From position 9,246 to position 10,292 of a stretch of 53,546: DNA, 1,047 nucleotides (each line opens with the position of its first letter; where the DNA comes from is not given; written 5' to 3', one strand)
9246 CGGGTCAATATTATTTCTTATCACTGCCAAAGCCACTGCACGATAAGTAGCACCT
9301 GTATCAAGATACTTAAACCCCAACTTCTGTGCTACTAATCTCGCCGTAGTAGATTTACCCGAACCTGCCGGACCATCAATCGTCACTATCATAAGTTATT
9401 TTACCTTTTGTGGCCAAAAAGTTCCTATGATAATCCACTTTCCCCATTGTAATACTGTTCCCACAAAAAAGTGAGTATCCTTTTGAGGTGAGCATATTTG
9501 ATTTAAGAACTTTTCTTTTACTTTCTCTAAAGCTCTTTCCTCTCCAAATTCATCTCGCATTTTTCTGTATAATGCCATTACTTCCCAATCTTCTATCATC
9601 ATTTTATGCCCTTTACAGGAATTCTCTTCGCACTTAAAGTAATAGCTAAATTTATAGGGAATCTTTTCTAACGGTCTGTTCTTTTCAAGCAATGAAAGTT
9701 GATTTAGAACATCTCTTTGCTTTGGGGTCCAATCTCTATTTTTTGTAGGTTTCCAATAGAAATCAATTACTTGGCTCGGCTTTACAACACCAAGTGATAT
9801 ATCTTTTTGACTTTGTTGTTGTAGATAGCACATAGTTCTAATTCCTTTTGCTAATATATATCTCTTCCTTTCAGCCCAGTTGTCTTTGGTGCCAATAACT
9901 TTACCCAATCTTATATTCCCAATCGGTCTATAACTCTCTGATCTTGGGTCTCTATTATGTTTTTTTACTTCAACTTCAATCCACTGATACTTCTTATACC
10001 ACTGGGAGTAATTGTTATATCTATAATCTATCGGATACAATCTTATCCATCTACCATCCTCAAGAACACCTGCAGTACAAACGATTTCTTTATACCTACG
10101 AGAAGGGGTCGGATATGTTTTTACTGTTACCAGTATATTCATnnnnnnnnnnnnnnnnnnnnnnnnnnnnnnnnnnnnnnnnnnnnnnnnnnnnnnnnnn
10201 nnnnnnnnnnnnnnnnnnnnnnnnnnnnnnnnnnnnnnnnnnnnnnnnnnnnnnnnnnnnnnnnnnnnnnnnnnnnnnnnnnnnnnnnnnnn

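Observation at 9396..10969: Overlapping two-gene module: SocA/Panacea-like-DUF488 fusion plus an uncharacterised 248-aa protein, a candidate undescribed defence or toxin-antitoxin system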

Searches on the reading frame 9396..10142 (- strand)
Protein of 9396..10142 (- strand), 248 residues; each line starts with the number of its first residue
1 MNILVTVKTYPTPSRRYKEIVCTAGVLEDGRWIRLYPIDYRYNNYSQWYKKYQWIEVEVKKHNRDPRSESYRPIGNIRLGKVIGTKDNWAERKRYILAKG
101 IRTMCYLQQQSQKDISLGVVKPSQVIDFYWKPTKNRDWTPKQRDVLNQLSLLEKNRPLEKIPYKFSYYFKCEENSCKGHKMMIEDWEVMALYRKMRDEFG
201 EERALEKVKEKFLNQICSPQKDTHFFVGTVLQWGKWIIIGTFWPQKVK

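Call 3: search_protein_families(library=pfam, proteins=[window:9396-10142:-], max_evalue=1)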
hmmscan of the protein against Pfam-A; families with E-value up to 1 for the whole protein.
window:9396-10142:- (248 aa): 0 families

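Call 4: search_protein_families(library=padloc, proteins=[window:9396-10142:-], max_evalue=1)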
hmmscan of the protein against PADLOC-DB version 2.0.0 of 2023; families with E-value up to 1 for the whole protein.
window:9396-10142:- (248 aa): 3 families
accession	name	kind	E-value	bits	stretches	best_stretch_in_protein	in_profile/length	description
PDLC04508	PDC-M19B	-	3.2e-81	270.7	1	2-246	5-262/269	-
PDLC04506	PDC-M19B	-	1.9e-44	149.9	1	2-192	11-236/236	-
PDLC04507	PDC-M19B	-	5e-33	112.6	1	2-246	7-241/252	-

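Call 5: search_protein_families(library=ncbifam, proteins=[window:9396-10142:-], max_evalue=1)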
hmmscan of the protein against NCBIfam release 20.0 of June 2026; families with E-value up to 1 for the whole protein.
window:9396-10142:- (248 aa): 0 families

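Call 9: find_homologous_proteins(query=window:9396-10142:-)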
Query window:9396-10142:- (248 aa): 4167 proteins with E <= 0.001 among 4303 candidates; the best 120 are listed.
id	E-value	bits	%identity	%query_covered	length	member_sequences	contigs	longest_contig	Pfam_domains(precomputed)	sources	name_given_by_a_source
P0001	1.0e-169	581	100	100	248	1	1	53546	-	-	-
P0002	1.4e-120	420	71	100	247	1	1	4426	-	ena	-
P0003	2.4e-117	409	69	99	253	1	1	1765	-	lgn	-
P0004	2.4e-117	409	72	100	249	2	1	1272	-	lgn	-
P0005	4.2e-116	405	69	99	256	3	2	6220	-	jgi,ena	-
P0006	7.4e-116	404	69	99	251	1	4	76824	-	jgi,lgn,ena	jgi:hypothetical protein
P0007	9.7e-116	404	70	100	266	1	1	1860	-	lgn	-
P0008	4.2e-115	402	69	100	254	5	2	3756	-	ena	-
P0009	9.2e-114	397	69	99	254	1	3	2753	-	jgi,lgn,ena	-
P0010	1.6e-113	396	68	99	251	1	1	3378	-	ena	-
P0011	2.1e-112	393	68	99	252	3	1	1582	-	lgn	-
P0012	2.9e-112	392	66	100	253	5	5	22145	-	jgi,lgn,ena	-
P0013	4.0e-112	392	67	100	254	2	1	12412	-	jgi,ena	-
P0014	1.1e-111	390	67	100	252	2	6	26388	-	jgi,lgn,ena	-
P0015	1.2e-111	390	68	100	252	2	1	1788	-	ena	-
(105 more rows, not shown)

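Call 18: find_related_loci(query=A2, collection=genome_contigs, flank=6000)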
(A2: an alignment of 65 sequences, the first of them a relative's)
Query A2 (248 aa) in genome_contigs; peptide patterns used: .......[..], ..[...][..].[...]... (x = any residue, [..] = any of these).
170 stretches matched a pattern; 113 encode a relative of the query (tblastn E <= 1e-3); the best 80 are kept; 80 distinct loci.
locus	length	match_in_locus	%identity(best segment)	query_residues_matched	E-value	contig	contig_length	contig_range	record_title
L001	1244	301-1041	66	1-247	1e-123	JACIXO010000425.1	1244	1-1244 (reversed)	MAG: Actinomycetota bacterium isolate MAG-54 Actinobacteria_A3_bin24_Scaffold_425, whole genome shotgun sequence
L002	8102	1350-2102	65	1-248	1e-108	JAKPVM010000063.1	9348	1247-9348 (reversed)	MAG: Verrucomicrobiota bacterium isolate USPA_maxbin.198 k141_569333, whole genome shotgun sequence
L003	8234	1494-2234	64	3-246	2e-103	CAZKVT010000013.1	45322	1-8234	MAG TPA_asm: uncultured bacterium isolate binchicken_co262_311 genome assembly, contig: NODE_638_length_45322_cov_20.351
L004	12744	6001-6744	59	1-246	3e-100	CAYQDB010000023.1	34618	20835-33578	MAG TPA_asm: uncultured Ignavibacteriales bacterium isolate binchicken_co34_486 genome assembly, contig: NODE_1758_lengt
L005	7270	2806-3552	60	1-246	8e-100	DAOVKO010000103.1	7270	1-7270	MAG TPA_asm: Actinomycetes bacterium isolate CSMAG_1421 CSMAG_1421_k141_3332443_length_7270_cov_24.6229, whole genome sh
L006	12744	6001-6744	58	3-247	4e-97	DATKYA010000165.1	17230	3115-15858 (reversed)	MAG TPA_asm: Planctomycetota bacterium isolate SMAG_U14207 k141_1693912, whole genome shotgun sequence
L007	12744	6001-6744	59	1-246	2e-96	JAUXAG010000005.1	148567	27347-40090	MAG: Actinomycetes bacterium isolate CSMAG_2756 CSMAG_2756_k141_701977_length_148567_cov_14.0000, whole genome shotgun s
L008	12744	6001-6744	59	1-246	3e-96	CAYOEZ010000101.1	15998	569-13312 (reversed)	MAG TPA_asm: uncultured Ktedonobacterales bacterium isolate SRP302447_co2_76 genome assembly, contig: NODE_10120_length_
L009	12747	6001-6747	60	1-246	2e-94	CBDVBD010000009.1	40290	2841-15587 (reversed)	MAG TPA_asm: uncultured bacterium isolate SRR22302350_binner123_Refined_58 genome assembly, contig: ERZ25073595.189, who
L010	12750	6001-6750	58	1-248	2e-93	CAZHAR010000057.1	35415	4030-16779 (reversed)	MAG TPA_asm: uncultured Planctomycetota bacterium isolate binchicken_co248_743 genome assembly, contig: NODE_939_length_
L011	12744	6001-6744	56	3-246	1e-88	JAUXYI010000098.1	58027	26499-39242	MAG: Thermodesulfovibrionia bacterium isolate C18_concoct.bin.153 C18_k141_124025, whole genome shotgun sequence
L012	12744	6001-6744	55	3-246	3e-88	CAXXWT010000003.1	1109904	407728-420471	MAG: bacterium isolate 2a80452e-9f24-40d4-98e6-f858f42e08c7 genome assembly, contig: contig_3, whole genome shotgun sequ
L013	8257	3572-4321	56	3-248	6e-88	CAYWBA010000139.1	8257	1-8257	MAG TPA_asm: uncultured Planctomycetota bacterium isolate binchicken_co89_671 genome assembly, contig: NODE_18012_length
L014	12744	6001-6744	55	3-246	4e-85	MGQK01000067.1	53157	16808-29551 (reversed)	MAG: Deltaproteobacteria bacterium RBG_13_61_14 RBG_13_scaffold_305, whole genome shotgun sequence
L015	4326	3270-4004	53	3-243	2e-84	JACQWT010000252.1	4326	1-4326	MAG: Deltaproteobacteria bacterium isolate NC_groundwater_1496_Pr4_B-0.1um_72_3 SR1-18-B1_scaffold_259417, whole genome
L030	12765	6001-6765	49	1-245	1e-72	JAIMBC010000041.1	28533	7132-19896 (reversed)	MAG: Pirellulales bacterium isolate HOT.MB2.34 Contig41, whole genome shotgun sequence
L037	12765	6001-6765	49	1-245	2e-71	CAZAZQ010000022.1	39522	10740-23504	MAG TPA_asm: uncultured Ignavibacteriales bacterium isolate SRP338002_co1_91 genome assembly, contig: NODE_931_length_39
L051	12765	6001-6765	47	1-245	6e-69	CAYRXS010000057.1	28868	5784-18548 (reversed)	MAG TPA_asm: uncultured Planctomycetaceae bacterium isolate binchicken_co97_22 genome assembly, contig: NODE_6568_length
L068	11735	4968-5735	45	1-245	2e-66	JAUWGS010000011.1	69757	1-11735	MAG: Planctomycetales bacterium isolate CSMAG_2248 CSMAG_2248_k141_639109_length_69757_cov_35.9711, whole genome shotgun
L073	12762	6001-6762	45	1-244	4e-64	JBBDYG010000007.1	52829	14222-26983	MAG: Pirellulales bacterium isolate LejiaD_59_32 Lejia_D_1107_length_52829_cov_20, whole genome shotgun sequence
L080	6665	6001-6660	50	3-218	6e-61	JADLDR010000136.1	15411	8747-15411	MAG: Armatimonadota bacterium isolate SJ283 c_000000703506, whole genome shotgun sequence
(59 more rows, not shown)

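Call 24: predict_structure(alignment_id=A2)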
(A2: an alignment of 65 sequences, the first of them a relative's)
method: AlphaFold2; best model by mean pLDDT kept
length: 248 residues; sequences in the alignment: 65
mean_pLDDT: 89.8   pTM: 0.87
mean pLDDT of the five models: 89.8, 88.5, 88.5, 88.2, 87.0
residues with pLDDT >= 90: 182; 70-90: 44; 50-70: 19; < 50: 3
segments of 3 or more residues with pLDDT < 50: 44-46
pLDDT, mean of each block of 10 residues (from residue 1): 92 74 91 81 58 93 92 89 93 96 97 94 97 93 81 68 97 97 94 97 97 96 96 92 90
secondary structure, 60 per line:
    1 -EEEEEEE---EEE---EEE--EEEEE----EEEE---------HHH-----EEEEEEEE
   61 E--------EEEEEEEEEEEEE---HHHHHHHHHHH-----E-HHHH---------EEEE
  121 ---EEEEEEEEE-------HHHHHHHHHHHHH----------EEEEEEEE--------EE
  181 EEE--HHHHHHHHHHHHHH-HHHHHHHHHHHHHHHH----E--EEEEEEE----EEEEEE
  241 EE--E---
elements in order: E2-8 E12-14 E18-20 E23-27 E32-35 E53-61 E70-82 H86-96 H104-107 E117-120 E124-132 H140-152 E163-170 E179-183 H186-199 H201-216 E224-230 E235-242

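Call 28: fold_search(model_id=the predicted structure, library=pdb)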
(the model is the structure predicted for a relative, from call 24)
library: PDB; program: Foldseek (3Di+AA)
matches with E <= 10: 627; with E <= 0.001: 12
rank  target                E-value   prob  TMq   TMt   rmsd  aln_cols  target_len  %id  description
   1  4jbm_A                5.7e-05  1.00  0.32  0.39   9.0       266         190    9  Structure of murine DNA binding protein bound with ds DNA (released 2013-06-26)
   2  8idx_A                8.5e-05  1.00  0.33  0.38   8.3       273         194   10  Structure of p205 HIN (released 2024-02-14)
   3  5z7d_A                1.2e-04  1.00  0.32  0.23   9.0       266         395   11  p204HINab-dsDNA complex structure (released 2019-01-30)
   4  6oe9                  1.9e-04  1.00  0.31  0.36   8.9       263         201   11  Crystal structure of p204 HIN1 domain (released 2019-07-10)
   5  5yzp                  1.9e-04  0.99  0.31  0.36   9.1       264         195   11  Crystal structure of p204 HINa domain (released 2018-12-19)
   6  3u58_B                2.1e-04  1.00  0.28  0.32  14.2       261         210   11  Crystal Structure of the Tetrahymena telomerase processivity factor Teb1 AB (released 2011-12-28)
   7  4jbk_B                2.5e-04  1.00  0.32  0.39   7.9       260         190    9  Molecular basis for abrogation of activation of pro-inflammatory cytokines (released 2013-06-26)
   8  5yzw_B                3.0e-04  1.00  0.35  0.42   8.3       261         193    8  Crystal structure of p204 HINb domain (released 2018-12-19)
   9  4l5q                  3.0e-04  1.00  0.31  0.37  10.0       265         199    9  Crystal structure of p202 HIN1 (released 2013-07-31)
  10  3u58_C                6.3e-04  0.99  0.28  0.31  14.0       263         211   12  Crystal Structure of the Tetrahymena telomerase processivity factor Teb1 AB (released 2011-12-28)
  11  4lnq_B                6.7e-04  0.99  0.33  0.40   9.0       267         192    9  Crystal structure of Ifi202 HINa domain in complex with 20bp dsDNA (released 2014-01-08)
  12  4lnq_A                8.4e-04  0.99  0.34  0.40   8.7       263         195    8  Crystal structure of Ifi202 HINa domain in complex with 20bp dsDNA (released 2014-01-08)
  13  7uy7_A                1.1e-03  0.82  0.23  0.12  21.8       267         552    8  Tetrahymena CST with Polymerase alpha-Primase (released 2022-07-13)
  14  3b6y_B                1.1e-03  0.98  0.32  0.39   8.7       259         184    8  Crystal Structure of the Second HIN-200 Domain of Interferon-Inducible Protein 16 (released 2007-11-13)
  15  4jbj_B                1.3e-03  0.99  0.32  0.38   8.6       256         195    9  Structural mimicry for functional antagonism (released 2013-06-26)
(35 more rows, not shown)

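Call 30: search_solved_structures(query=A2, max_evalue=10, show_alignments=2)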
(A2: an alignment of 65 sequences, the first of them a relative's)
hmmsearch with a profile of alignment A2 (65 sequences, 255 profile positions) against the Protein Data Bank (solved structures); distinct sequences matched with E-value up to 10: 2.
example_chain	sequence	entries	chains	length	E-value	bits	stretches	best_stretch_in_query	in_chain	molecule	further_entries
2crq_A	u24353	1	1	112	0.26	13.7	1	40-119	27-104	mitochondrial translational initiation factor 3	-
9iig_A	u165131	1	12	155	0.95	11.8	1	183-217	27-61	Bacterioferritin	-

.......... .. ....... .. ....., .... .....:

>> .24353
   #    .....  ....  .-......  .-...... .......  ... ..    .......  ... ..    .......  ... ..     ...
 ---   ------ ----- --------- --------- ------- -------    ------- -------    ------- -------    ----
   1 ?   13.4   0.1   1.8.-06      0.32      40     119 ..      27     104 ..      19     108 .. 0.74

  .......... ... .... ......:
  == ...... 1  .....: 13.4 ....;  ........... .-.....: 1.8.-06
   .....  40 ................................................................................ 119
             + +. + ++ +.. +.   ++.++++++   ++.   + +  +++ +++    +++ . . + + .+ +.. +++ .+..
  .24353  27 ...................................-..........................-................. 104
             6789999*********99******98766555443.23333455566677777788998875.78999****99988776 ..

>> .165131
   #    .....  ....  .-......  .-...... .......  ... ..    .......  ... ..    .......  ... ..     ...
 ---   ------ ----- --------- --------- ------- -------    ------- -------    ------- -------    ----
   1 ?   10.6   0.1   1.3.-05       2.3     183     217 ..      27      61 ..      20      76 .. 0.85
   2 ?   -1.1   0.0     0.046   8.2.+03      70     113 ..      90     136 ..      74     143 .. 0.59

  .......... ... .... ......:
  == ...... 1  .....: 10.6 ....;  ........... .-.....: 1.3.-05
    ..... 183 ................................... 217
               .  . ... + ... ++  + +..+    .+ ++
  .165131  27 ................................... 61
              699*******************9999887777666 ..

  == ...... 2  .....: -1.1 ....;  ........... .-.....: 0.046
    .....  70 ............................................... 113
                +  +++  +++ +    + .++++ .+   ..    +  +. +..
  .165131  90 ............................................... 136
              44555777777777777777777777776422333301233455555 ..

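Call 41: search_protein_families(library=padloc, alignment_id=A3, max_evalue=0.00001)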
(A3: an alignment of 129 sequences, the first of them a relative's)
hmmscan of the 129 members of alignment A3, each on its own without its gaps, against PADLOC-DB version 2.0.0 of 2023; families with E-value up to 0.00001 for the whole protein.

A. member 1, L074:4260-4682:+ (141 aa): 0 families

B. families by the number of members that match (of 129 scanned): 210 families (the first 25 are shown)
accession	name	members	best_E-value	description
PDLC04134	mad2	6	1.9e-25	mads_2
PDLC03312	MTase_II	5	6.1e-13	Type II methyltransferase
PDLC02541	PglX|PglXI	4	6.7e-16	PglXI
PDLC00661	HmaB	3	1.4e-142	DNA-adenine methylase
PDLC00660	HmaB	3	9e-142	DNA-adenine methylase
PDLC03633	MTase_III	3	4.5e-132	Type III methyltransferase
PDLC00662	HmaC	3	5.2e-111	AAA+ ATPase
PDLC03233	MTase_II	3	2.6e-74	Type II methyltransferase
PDLC03354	MTase_II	3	1.6e-54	Type II methyltransferase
PDLC03636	MTase_III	3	2.2e-53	Type III methyltransferase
PDLC03339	MTase_II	3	1.4e-46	Type II methyltransferase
PDLC03299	MTase_II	3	2.7e-45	Type II methyltransferase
PDLC03371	MTase_II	3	1.3e-42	Type II methyltransferase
PDLC03644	MTase_III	3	3e-42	Type III methyltransferase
PDLC02189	DUF1156_MTase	3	4.2e-42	-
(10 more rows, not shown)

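Call 42: search_protein_families(library=pfam, alignment_id=A3, max_evalue=0.00001)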
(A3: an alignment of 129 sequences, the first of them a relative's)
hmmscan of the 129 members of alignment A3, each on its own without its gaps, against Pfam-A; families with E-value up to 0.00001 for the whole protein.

A. member 1, L074:4260-4682:+ (141 aa): 0 families

B. families by the number of members that match (of 129 scanned): 119 families (the first 25 are shown)
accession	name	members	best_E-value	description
PF01555.25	N6_N4_Mtase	3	7.7e-49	DNA methylase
PF04465.17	DUF499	3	1.1e-36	Protein of unknown function (DUF499)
PF06634.17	DUF1156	3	3.4e-25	Protein of unknown function (DUF1156)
PF04255.20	DUF433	2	6.3e-25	Protein of unknown function (DUF433)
PF00730.31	HhH-GPD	2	1.1e-20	HhH-GPD superfamily base excision DNA repair protein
PF07719.23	TPR_2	2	5.9e-10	Tetratricopeptide repeat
PF13432.12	TPR_16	2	3.8e-08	Tetratricopeptide repeat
PF06874.16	FBPase_2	1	8.3e-183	Firmicute fructose-1,6-bisphosphatase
PF01053.26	Cys_Met_Meta_PP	1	4.5e-137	Cys/Met metabolism PLP-dependent enzyme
PF00501.34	AMP-binding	1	2e-103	AMP-binding enzyme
PF01244.27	Peptidase_M19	1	1.4e-100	Membrane dipeptidase (Peptidase family M19)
PF07505.17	DUF5131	1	1.5e-100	Protein of unknown function (DUF5131)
PF02562.22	PhoH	1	1e-97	PhoH-like protein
PF03030.21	H_PPase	1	5.1e-95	Inorganic H+ pyrophosphatase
PF01425.27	Amidase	1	6e-94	Amidase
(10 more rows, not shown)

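Call 44: search_protein_families(library=phrogs, proteins=[window:9396-10142:-], max_evalue=0.1)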
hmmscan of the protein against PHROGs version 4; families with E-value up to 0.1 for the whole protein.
window:9396-10142:- (248 aa): 1 family
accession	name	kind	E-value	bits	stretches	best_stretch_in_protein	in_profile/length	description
phrog_25907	-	unknown function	4.4e-57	194.4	1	2-246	12-268/279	-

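Call 45: search_dna_similar(query=window:9396-10142:-, collection=plasmids, mode=protein, max_evalue=0.001)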
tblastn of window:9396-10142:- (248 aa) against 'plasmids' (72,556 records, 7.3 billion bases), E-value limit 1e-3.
Records with a match: 25; places in all: 26; records where one place covers at least 80% of the query: 22.
Best place of each record, by identity: <60% 25.
By first word of the organism name: Rhizobium 7; Streptomyces 2; Sulfolobus 2; Fischerella 1; Calothrix 1; Arthrobacter 1; Pseudomonas 1; Massilia 1; Pseudochrobactrum 1; Saccharolobus 1; and 7 more.
By predicted mobility (MOB-suite, as given by PLSDB): conjugative 11; non-mobilizable 9; mobilizable 5.
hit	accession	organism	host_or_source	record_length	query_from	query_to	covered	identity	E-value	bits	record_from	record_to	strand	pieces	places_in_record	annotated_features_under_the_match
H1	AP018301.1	Fischerella sp. NIES-4106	-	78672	3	248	99%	41.9%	2e-49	180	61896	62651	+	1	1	hypothetical protein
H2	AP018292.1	Calothrix sp. NIES-4105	-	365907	3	248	99%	40.4%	7e-49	179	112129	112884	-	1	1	hypothetical protein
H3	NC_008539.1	Arthrobacter sp. FB24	-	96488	2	245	98%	34.4%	5e-31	127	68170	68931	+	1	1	hypothetical protein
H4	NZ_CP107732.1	Streptomyces canus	-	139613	1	246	99%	32.4%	8e-41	155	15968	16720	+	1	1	hypothetical protein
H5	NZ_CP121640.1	Rhizobium leguminosarum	Trifolium ambiguum,cell culture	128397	3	244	98%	31.7%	4e-28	119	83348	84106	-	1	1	hypothetical protein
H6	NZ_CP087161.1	Pseudomonas sp. CIP-10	-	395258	3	246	98%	31.3%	3e-29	122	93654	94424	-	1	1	hypothetical protein | DUF488 domain-containing protein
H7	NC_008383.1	Rhizobium johnstonii 3841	-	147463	3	244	98%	31.3%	8e-28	118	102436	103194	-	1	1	hypothetical protein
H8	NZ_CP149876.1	Rhizobium sp. T1473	Medicago sativa,Cell Culture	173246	3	244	98%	31.3%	8e-28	118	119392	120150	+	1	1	hypothetical protein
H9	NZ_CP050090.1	Rhizobium leguminosarum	Trifolium pratense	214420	3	244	98%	31.3%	8e-28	118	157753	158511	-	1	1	hypothetical protein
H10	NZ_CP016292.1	Rhizobium leguminosarum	Vavilovia formosa,cell culture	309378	3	244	98%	31.3%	8e-28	118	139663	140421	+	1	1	hypothetical protein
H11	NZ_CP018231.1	Rhizobium leguminosarum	Vavilovia formosa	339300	3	244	98%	31.3%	8e-28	118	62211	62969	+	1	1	hypothetical protein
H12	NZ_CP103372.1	Massilia sp. H6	Whole genome of bacteria,soil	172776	3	247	99%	30.6%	2e-26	114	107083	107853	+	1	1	hypothetical protein | DUF488 domain-containing protein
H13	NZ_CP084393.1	Pseudochrobactrum sp. XF203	pure culture,Dongxiang wild rice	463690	3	246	98%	30.7%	9e-25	109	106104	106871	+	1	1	hypothetical protein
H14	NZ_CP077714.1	Saccharolobus shibatae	cell culture,thermal field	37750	3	244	98%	30.8%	3e-23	105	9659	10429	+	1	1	hypothetical protein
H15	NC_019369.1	Burkholderia cepacia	-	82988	3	246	98%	30.2%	7e-21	98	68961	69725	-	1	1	hypothetical protein | DUF488 domain-containing protein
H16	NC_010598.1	Sulfolobus islandicus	-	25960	3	244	98%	30.2%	1e-22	103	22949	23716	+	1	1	hypothetical protein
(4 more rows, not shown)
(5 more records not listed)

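Call 46: search_dna_similar(query=window:9396-10142:-, collection=phages, mode=protein, max_evalue=0.001)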
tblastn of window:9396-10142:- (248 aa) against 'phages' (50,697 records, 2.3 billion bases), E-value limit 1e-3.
Records with a match: 7; places in all: 7; records where one place covers at least 80% of the query: 7.
Best place of each record, by identity: <60% 7.
By first word of the organism name: Gordonia 7.
By host as written in the record: Gordonia terrae 3612 7.
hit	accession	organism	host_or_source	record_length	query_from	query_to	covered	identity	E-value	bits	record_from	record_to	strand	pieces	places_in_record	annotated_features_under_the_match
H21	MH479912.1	Gordonia phage Eviarto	Gordonia terrae 3612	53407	3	246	98%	35.7%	6e-40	152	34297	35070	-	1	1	43: hypothetical protein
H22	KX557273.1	Gordonia phage BatStarr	Gordonia terrae 3612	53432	3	246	98%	35.7%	6e-40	152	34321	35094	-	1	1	43: hypothetical protein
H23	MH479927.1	Gordonia phage TimTam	Gordonia terrae 3612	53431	3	246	98%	35.7%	6e-40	152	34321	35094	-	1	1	43: hypothetical protein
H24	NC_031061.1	Gordonia phage Nymphadora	Gordonia terrae 3612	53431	3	246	98%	35.7%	6e-40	152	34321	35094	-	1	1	43: hypothetical protein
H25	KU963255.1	Gordonia phage Nymphadora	Gordonia terrae 3612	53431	3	246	98%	35.7%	6e-40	152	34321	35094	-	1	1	43: hypothetical protein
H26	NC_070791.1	Gordonia phage Herod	Gordonia terrae 3612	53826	3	246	98%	35.7%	6e-40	152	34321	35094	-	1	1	43: hypothetical protein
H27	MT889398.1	Gordonia phage Herod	Gordonia terrae 3612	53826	3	246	98%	35.7%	6e-40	152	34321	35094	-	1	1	43: hypothetical protein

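Call 47: get_annotated_region(hit=H24, flank=5000)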
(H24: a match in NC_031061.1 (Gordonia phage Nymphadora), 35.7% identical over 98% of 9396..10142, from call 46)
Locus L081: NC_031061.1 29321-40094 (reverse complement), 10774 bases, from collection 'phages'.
description: Gordonia phage Nymphadora, complete genome.
organism: Gordonia phage Nymphadora (NCBI taxid 1821558)
taxonomy: Viruses; Duplodnaviria; Heunggongvirae; Uroviricota; Caudoviricetes; Nymbaxtervirinae; Nymphadoravirus; Nymphadoravirus nymphadora
host: Gordonia terrae 3612; source: soil; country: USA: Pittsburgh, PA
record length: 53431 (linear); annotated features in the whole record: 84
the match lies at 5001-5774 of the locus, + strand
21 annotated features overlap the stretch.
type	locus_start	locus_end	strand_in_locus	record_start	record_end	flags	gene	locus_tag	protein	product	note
CDS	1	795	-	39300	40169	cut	54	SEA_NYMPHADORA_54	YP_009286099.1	hypothetical protein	-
CDS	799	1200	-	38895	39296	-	53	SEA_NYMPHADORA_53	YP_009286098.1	hypothetical protein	-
CDS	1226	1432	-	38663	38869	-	52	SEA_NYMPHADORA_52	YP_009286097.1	hypothetical protein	-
CDS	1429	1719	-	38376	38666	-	51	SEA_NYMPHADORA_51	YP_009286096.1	excisionase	-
CDS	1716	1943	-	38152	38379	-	50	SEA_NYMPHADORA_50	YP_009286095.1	hypothetical protein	-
CDS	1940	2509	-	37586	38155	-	49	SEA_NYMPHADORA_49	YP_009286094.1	anti-repressor Ant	-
CDS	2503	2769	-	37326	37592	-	48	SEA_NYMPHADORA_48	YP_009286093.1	hypothetical protein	-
CDS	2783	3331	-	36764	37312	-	47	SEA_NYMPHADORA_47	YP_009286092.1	hypothetical protein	-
CDS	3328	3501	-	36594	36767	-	46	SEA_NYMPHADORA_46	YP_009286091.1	hypothetical protein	-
CDS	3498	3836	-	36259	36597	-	45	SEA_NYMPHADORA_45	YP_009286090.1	CRO protein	CRO (Control of Repressor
CDS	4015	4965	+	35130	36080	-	44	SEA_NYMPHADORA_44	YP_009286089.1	transcriptional repressor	immunity repressor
CDS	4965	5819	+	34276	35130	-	43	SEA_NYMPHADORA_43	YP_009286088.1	hypothetical protein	-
CDS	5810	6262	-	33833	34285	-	42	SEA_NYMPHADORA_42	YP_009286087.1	HipA toxin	HipA toxin, toxin-antitoxin system?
CDS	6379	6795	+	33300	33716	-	41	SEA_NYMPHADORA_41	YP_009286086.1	metallo-protease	-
CDS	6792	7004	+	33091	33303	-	40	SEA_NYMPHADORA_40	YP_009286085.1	DUF3263 domain-containing protein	-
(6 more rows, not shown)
